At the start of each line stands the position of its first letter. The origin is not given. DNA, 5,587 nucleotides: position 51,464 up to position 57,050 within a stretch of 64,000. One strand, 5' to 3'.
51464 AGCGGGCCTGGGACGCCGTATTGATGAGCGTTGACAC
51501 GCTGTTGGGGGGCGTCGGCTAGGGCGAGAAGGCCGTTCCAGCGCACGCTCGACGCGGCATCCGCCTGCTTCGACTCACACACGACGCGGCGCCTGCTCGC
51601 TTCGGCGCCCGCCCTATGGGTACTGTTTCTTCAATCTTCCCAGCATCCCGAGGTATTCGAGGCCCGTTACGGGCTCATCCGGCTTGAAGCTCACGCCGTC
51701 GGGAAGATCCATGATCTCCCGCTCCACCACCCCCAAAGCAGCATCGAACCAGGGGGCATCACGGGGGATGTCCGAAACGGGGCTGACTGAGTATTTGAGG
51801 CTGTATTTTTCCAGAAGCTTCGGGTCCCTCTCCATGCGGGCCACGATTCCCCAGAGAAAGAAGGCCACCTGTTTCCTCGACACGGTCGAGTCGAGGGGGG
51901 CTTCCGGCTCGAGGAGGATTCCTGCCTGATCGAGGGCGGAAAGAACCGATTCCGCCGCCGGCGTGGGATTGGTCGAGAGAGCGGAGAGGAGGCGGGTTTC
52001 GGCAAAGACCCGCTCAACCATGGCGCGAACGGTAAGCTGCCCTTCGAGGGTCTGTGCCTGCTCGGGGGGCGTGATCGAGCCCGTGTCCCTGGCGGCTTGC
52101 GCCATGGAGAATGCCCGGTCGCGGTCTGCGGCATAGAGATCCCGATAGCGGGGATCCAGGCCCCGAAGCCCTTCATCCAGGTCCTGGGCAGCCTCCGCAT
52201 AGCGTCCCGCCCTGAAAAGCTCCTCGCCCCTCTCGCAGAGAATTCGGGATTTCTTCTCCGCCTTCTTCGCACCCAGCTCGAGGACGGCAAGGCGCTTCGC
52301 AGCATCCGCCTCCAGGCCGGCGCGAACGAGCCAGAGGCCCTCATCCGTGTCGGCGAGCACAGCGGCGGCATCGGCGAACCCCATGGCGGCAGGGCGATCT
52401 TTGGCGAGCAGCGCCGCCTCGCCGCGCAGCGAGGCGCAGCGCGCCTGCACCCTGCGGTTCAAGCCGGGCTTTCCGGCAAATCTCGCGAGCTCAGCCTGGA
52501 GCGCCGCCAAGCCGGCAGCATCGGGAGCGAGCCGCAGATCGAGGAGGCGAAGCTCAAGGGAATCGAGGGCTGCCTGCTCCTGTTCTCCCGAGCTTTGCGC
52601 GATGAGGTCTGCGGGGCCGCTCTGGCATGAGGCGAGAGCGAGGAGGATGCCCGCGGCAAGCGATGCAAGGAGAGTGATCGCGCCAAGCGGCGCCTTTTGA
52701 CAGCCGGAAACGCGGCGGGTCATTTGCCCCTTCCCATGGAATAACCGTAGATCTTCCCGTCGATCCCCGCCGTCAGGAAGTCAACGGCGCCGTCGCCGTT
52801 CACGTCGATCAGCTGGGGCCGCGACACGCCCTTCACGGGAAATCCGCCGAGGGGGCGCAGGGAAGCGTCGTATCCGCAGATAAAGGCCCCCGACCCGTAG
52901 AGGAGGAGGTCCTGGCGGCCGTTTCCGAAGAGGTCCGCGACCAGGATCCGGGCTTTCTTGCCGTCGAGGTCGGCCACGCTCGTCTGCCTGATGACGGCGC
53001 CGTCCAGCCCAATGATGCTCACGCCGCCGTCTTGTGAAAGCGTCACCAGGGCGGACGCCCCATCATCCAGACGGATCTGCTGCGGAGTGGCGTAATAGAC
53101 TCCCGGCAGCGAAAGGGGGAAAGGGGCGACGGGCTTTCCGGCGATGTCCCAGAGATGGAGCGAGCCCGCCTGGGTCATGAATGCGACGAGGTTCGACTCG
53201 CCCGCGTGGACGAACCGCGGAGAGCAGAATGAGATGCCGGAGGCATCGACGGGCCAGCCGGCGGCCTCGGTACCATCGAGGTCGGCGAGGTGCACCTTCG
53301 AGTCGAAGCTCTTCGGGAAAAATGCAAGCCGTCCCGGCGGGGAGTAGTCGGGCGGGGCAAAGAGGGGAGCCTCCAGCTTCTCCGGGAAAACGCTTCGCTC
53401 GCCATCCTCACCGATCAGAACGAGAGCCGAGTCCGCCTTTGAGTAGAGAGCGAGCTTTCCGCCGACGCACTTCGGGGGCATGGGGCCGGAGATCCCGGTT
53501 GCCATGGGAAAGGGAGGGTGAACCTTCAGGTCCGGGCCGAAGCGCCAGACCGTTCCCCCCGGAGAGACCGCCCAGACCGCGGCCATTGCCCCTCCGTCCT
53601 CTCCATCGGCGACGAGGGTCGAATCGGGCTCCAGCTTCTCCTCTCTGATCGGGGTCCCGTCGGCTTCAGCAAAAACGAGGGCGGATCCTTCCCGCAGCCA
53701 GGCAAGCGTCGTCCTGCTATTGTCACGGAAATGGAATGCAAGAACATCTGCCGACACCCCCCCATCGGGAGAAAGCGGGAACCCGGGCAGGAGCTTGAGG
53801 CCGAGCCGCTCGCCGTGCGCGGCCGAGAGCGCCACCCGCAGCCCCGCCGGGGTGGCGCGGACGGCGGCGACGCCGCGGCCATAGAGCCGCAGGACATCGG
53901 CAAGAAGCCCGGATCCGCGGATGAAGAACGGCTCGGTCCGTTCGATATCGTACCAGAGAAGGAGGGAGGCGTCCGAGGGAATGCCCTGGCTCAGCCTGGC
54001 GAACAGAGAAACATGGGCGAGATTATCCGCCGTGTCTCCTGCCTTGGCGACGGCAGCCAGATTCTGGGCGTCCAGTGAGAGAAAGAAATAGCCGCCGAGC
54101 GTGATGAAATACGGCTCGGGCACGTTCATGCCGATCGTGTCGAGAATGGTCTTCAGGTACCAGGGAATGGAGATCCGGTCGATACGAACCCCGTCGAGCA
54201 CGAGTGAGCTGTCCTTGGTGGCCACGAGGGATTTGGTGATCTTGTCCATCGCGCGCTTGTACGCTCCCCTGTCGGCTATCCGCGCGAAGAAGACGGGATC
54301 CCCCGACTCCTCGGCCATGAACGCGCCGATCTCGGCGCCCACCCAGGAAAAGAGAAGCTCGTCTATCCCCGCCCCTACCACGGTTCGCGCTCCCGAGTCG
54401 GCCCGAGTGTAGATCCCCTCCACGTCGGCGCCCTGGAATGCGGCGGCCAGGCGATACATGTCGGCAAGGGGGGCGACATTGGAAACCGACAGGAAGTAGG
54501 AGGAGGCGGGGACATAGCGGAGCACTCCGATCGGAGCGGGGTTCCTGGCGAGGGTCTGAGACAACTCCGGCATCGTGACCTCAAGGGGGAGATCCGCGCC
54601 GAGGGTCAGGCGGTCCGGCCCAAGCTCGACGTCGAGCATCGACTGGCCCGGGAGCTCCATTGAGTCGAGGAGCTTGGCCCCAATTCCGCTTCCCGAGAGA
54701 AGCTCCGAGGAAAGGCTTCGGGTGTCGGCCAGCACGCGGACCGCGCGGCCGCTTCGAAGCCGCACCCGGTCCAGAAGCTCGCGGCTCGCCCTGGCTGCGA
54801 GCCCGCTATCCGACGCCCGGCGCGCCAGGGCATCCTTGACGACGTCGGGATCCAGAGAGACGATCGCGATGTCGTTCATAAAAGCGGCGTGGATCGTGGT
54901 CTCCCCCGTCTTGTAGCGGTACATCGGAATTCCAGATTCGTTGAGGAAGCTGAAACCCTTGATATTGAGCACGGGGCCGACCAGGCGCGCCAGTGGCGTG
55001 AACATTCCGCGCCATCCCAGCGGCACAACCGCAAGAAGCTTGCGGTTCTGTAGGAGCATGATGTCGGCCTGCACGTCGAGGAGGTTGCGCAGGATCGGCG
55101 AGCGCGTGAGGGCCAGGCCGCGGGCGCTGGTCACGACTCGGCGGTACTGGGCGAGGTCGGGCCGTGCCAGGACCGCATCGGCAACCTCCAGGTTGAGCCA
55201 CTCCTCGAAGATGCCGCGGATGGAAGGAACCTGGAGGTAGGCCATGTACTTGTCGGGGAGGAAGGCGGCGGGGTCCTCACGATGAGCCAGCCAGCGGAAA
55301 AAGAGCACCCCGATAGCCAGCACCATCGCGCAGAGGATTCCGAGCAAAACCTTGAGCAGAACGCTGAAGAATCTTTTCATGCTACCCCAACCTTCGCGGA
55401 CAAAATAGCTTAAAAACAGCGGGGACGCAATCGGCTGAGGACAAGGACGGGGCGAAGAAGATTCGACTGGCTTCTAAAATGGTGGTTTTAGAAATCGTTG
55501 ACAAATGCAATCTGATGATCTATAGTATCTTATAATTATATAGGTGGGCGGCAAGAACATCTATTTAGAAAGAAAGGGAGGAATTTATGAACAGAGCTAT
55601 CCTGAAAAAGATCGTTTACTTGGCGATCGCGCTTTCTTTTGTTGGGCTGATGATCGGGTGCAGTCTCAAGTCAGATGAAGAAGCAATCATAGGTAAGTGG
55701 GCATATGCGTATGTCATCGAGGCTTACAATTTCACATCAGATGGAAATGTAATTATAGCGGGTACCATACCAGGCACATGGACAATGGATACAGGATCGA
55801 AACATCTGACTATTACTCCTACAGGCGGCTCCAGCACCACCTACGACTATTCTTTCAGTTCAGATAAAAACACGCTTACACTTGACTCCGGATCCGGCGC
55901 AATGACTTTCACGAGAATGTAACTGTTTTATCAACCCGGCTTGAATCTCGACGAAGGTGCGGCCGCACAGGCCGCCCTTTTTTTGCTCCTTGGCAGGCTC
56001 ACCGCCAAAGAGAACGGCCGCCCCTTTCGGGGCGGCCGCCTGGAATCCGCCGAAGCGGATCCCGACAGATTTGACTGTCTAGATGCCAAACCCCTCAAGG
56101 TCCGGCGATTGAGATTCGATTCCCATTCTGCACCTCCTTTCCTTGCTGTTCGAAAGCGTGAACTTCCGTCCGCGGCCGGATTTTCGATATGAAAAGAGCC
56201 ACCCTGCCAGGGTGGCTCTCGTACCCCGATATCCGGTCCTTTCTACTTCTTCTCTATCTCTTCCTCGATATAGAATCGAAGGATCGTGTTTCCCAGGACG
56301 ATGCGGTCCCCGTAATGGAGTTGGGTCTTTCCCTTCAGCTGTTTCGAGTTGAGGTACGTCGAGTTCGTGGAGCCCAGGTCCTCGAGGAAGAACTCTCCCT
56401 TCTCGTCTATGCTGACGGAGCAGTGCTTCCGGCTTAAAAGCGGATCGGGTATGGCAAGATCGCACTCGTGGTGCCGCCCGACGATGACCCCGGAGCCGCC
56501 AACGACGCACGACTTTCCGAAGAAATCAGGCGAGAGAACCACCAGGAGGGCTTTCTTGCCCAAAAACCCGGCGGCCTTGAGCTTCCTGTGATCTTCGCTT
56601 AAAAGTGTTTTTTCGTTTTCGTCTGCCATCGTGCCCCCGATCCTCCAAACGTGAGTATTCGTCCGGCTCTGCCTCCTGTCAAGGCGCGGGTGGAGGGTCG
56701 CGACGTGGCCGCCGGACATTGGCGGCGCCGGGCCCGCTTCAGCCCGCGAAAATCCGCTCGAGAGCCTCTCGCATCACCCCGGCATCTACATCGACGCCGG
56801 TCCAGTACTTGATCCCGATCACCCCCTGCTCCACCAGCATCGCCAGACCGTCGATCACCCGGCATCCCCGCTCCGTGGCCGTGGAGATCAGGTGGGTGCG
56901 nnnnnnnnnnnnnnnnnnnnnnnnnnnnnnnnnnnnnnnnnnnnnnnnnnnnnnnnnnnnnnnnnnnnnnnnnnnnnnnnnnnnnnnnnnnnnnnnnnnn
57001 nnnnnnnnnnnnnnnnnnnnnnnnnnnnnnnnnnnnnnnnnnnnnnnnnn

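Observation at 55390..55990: Low-GC islet with a textbook promoter/operator and a small lipoprotein gene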

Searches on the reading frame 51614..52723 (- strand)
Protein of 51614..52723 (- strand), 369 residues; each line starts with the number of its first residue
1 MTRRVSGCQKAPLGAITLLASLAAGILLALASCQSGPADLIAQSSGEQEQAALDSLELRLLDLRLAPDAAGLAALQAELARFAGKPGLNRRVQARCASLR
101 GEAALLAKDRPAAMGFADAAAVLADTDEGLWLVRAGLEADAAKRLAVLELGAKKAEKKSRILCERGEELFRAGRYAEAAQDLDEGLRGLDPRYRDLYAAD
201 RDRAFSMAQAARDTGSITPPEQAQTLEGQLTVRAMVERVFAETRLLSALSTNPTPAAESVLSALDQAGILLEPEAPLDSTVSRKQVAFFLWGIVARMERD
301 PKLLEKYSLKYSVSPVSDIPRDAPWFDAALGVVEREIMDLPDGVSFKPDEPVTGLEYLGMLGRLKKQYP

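Call 50: search_protein_families(library=ncbifam, proteins=[window:51614-52723:-], max_evalue=0.1)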
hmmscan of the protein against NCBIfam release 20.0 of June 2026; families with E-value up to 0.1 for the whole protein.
window:51614-52723:- (369 aa): 0 families

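Call 56: search_protein_families(library=pfam, proteins=[window:51614-52723:-], max_evalue=1)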
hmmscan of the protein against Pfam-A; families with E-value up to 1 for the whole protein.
window:51614-52723:- (369 aa): 3 families
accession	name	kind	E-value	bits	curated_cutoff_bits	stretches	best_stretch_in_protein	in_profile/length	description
PF00395.25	SLH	-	0.0014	19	20.8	1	317-357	3-43/44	S-layer homology domain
PF07719.23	TPR_2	-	0.023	15.2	27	1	160-186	2-28/34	Tetratricopeptide repeat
PF00515.34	TPR_1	-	0.062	13.6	27.8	1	160-186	2-28/34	Tetratricopeptide repeat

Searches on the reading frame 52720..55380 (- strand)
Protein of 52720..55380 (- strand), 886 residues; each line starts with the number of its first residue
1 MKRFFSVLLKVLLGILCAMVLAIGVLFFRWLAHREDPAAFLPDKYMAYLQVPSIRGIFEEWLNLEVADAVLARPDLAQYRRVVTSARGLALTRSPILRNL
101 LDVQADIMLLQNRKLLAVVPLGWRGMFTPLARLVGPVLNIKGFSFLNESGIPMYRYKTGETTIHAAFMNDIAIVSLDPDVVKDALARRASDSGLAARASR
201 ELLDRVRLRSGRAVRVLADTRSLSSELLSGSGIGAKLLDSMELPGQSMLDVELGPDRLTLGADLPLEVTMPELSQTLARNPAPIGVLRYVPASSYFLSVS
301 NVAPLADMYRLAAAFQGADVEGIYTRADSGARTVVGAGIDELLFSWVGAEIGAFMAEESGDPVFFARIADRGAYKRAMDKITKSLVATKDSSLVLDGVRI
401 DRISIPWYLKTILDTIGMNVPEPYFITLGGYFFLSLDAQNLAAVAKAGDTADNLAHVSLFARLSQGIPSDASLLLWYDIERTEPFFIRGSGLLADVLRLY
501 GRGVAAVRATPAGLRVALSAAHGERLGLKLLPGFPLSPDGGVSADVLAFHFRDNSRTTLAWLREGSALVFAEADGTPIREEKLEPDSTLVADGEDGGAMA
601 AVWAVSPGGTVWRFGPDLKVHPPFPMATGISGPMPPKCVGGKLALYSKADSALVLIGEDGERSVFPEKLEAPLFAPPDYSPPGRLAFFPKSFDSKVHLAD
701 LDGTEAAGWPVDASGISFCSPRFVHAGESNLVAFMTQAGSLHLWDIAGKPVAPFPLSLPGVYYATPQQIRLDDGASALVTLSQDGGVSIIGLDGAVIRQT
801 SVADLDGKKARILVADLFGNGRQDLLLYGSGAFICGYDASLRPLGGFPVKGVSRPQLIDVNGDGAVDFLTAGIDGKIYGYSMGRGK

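Call 4: search_protein_families(library=pfam, proteins=[window:52720-55380:-], max_evalue=1)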
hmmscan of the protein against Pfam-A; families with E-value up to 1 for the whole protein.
window:52720-55380:- (886 aa): 2 families
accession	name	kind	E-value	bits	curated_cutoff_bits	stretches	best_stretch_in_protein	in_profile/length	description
PF23411.1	Beta-prop_Vps41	-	0.097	12.4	33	1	729-793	26-85/332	Vps42 beta-propeller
PF13517.12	FG-GAP_3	-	0.32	12.1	26.9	0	859-881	1-22/61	FG-GAP-like repeat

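Call 11: find_homologous_proteins(query=window:52720-55380:-)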
Query window:52720-55380:- (886 aa): 79 proteins with E <= 0.001 among 8000 candidates.
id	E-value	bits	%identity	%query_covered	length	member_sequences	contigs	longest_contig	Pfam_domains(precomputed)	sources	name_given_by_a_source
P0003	0.0e+0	1968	100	100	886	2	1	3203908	-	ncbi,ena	-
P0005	0.0e+0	1360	69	100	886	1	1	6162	PF13570.14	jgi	jgi:hypothetical protein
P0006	0.0e+0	1353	67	100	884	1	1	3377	-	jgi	jgi:hypothetical protein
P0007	0.0e+0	1301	65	100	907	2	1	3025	-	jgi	jgi:hypothetical protein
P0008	0.0e+0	1295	65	100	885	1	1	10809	-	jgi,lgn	jgi:hypothetical protein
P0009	0.0e+0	1279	64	100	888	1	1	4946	-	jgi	jgi:hypothetical protein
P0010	0.0e+0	1267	65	100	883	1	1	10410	PF13517.13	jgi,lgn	jgi:hypothetical protein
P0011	0.0e+0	1263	62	100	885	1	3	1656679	-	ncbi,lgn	-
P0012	0.0e+0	1263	64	100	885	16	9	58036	-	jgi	jgi:hypothetical protein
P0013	0.0e+0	1250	63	100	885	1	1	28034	-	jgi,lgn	jgi:hypothetical protein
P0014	0.0e+0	1248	63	100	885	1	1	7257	-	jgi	jgi:hypothetical protein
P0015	0.0e+0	1246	63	100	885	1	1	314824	PF01839.30,PF13517.13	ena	-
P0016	0.0e+0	1240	63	100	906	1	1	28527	PF11832.14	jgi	jgi:hypothetical protein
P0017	0.0e+0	1240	63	100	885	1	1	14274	PF13517.13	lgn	-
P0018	0.0e+0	1238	63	100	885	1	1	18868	-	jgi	jgi:hypothetical protein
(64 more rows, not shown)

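Call 14: find_related_loci(query=A1, collection=genome_contigs, flank=8000)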
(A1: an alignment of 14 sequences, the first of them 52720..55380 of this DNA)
Query A1 (886 aa) in genome_contigs; peptide patterns used: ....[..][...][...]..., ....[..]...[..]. (x = any residue, [..] = any of these).
35 stretches matched a pattern; 14 encode a relative of the query (tblastn E <= 1e-3); 12 distinct loci.
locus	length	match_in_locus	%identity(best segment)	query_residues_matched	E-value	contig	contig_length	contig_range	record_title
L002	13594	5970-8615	60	1-884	0e+0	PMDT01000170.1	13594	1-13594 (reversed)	MAG: Spirochaetaceae bacterium isolate fen_1365 73.20120700_E2X.184_contig_102304, whole genome shotgun sequence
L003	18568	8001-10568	60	29-886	0e+0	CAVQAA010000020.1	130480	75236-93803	MAG: uncultured Spirochaetota bacterium isolate MFD03726.bin.2.143 genome assembly, contig: contig_56712, whole genome s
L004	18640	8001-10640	59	1-882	0e+0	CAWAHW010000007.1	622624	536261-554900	MAG: uncultured Spirochaetota bacterium isolate MFD01476.bin.1.137 genome assembly, contig: contig_19370, whole genome s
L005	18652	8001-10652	56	1-886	0e+0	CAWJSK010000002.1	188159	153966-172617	MAG: uncultured Spirochaetota bacterium isolate MFD01231.bin.2.51 genome assembly, contig: contig_17715, whole genome sh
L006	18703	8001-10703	57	1-882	0e+0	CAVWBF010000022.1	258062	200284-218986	MAG: uncultured Spirochaetota bacterium isolate MFD03726.bin.4.276 genome assembly, contig: contig_54675, whole genome s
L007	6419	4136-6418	57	1-761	0e+0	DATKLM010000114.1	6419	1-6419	MAG TPA_asm: Spirochaetia bacterium isolate SMAG_U14685 k141_4249577, whole genome shotgun sequence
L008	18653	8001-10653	63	1-886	0e+0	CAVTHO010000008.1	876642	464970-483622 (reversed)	MAG: uncultured Spirochaetota bacterium isolate MFD05942.bin.2.325 genome assembly, contig: contig_44774, whole genome s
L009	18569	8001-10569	51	30-884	0e+0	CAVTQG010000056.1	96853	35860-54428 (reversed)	MAG: uncultured Spirochaetota bacterium isolate MFD00709.bin.3.160 genome assembly, contig: contig_86065, whole genome s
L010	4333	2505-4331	58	1-609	0e+0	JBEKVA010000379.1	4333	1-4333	MAG: Spirochaetia bacterium isolate SPRUCE 594 SPRUCE_594_379, whole genome shotgun sequence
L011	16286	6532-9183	58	1-886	0e+0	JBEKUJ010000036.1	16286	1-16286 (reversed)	MAG: Spirochaetia bacterium isolate SPRUCE 579 SPRUCE_579_36, whole genome shotgun sequence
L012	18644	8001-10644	60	1-884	4e-156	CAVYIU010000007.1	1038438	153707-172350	MAG: uncultured Spirochaetota bacterium isolate MFD01476.bin.2.126 genome assembly, contig: contig_19416, whole genome s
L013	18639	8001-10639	63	1-881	2e-180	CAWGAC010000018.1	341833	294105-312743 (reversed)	MAG: uncultured Spirochaetota bacterium isolate MFD04408.bin.2.124 genome assembly, contig: contig_44730, whole genome s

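Call 31: find_encoding_contigs(protein=P0005, flank=6000, max_places=2)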
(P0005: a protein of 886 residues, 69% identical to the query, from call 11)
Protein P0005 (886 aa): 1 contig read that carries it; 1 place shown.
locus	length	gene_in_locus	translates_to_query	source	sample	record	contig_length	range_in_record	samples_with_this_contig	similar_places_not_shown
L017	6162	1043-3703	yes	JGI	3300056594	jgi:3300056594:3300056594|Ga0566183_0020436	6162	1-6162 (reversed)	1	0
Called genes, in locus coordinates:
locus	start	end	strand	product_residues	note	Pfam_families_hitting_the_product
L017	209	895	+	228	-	PF01902:Diphthami_syn_2_N, PF28410:Diphthami_syn_2_C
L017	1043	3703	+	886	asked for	PF13570:Beta-prop_ACSF4 (weak)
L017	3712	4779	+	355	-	-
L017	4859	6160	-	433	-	?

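Call 32: find_encoding_contigs(protein=P0008, flank=6000, max_places=2)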
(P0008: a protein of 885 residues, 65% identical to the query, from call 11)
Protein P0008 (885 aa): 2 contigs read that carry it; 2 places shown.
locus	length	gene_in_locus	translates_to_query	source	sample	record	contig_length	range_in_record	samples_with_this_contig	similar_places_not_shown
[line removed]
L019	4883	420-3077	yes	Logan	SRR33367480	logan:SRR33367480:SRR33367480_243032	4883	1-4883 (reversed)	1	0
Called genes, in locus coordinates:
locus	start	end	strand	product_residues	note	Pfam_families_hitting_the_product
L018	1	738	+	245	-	PF00005:ABC_tran, PF13304:AAA_21 (weak), PF08352:oligo_HPY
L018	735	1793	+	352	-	PF00005:ABC_tran, PF13304:AAA_21 (weak), PF08352:oligo_HPY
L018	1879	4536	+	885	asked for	-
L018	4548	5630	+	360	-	-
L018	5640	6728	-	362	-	PF03193:RsgA_GTPase, PF00009:GTP_EFTU (faint), PF00005:ABC_tran (weak), PF01926:MMR_HSR1 (weak)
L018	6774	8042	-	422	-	PF00768:Peptidase_S11, PF13354:Beta-lactamase2, PF07943:PBP5_C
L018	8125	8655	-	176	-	PF00011:HSP20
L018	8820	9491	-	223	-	PF01895:PhoU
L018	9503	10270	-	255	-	PF00005:ABC_tran, PF02463:SMC_N (faint), PF13304:AAA_21 (faint)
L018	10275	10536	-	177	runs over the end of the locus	?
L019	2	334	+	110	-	?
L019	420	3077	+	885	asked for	-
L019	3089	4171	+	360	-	-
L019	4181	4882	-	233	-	?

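Call 33: find_encoding_contigs(protein=P0011, flank=6000, max_places=2)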
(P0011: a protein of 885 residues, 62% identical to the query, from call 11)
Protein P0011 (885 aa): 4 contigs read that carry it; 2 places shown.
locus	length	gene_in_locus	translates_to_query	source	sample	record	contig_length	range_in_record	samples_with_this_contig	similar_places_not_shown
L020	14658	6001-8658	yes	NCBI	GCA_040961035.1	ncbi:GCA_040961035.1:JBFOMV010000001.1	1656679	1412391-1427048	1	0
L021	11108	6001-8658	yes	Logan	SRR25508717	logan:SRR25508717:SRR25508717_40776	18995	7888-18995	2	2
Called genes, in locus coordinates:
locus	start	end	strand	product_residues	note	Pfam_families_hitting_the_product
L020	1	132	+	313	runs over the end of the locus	PF21760:SecD_1st (weak), PF22599:SecDF_P1_head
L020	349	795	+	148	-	PF00211:Guanylate_cyc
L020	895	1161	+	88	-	-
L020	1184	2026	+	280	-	PF22435:MRM3-like_sub_bind (weak), PF22655:SpoU_sub_bind_like, PF00588:SpoU_methylase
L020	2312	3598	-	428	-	PF09826:Beta_propel (faint), PF08309:LVIVD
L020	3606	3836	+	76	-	-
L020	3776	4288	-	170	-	PF13287:Fn3_assoc, PF13290:CHB_HEX_C_1, PF13287:Fn3_assoc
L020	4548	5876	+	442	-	PF06739:SBBP (faint)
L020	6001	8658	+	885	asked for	-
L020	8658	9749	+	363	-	-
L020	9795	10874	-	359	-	PF03193:RsgA_GTPase, PF00009:GTP_EFTU (faint)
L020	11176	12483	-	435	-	PF00768:Peptidase_S11, PF02113:Peptidase_S13 (faint), PF13354:Beta-lactamase2, PF07943:PBP5_C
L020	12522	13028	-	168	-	PF00011:HSP20 (weak)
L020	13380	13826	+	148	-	PF00011:HSP20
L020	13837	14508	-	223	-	PF01895:PhoU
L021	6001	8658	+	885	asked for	-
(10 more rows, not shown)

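Call 49: search_protein_families(library=phrogs, proteins=[L015:6440-6778:-], max_evalue=1)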
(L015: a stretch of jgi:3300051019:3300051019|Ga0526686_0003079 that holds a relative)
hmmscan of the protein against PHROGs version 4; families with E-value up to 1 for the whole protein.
L015:6440-6778:- (113 aa): 0 families

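Call 50: search_protein_families(library=ncbifam, proteins=[L015:6440-6778:-, window:52720-55380:-], max_evalue=0.1)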
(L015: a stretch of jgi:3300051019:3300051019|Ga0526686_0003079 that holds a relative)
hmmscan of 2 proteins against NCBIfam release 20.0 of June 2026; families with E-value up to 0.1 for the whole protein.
L015:6440-6778:- (113 aa): 0 families

window:52720-55380:- (886 aa): 0 families

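Call 56: search_protein_families(library=pfam, proteins=[L015:6440-6778:-], max_evalue=1)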
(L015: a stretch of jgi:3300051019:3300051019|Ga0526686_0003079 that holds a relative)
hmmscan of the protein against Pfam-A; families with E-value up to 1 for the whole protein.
L015:6440-6778:- (113 aa): 3 families
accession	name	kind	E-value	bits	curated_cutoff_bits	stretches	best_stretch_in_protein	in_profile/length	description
PF18692.7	DUF5640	-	0.0002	21.6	28.5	1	34-107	1-76/85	Family of unknown function (DUF5640)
PF16369.11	GH43_C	-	0.014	16.3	23.4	1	36-96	17-77/100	C-terminal lipocalin-like domain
PF16395.11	DUF5004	-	0.052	14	21.6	1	53-80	78-105/153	Domain of unknown function (DUF5004)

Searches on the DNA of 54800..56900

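Call 12: search_rna_families(source=window, start=54800, end=56900, threshold=evalue, max_evalue=1)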
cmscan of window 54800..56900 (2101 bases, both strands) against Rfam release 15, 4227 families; matches with E-value up to 1: 1.
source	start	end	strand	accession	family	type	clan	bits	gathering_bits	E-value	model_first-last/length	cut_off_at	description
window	56000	56065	-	RF00519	suhB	Gene; sRNA;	CL00108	18.9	41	0.74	1-77/77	no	Makes More Granules Regulator RNA (mmgR)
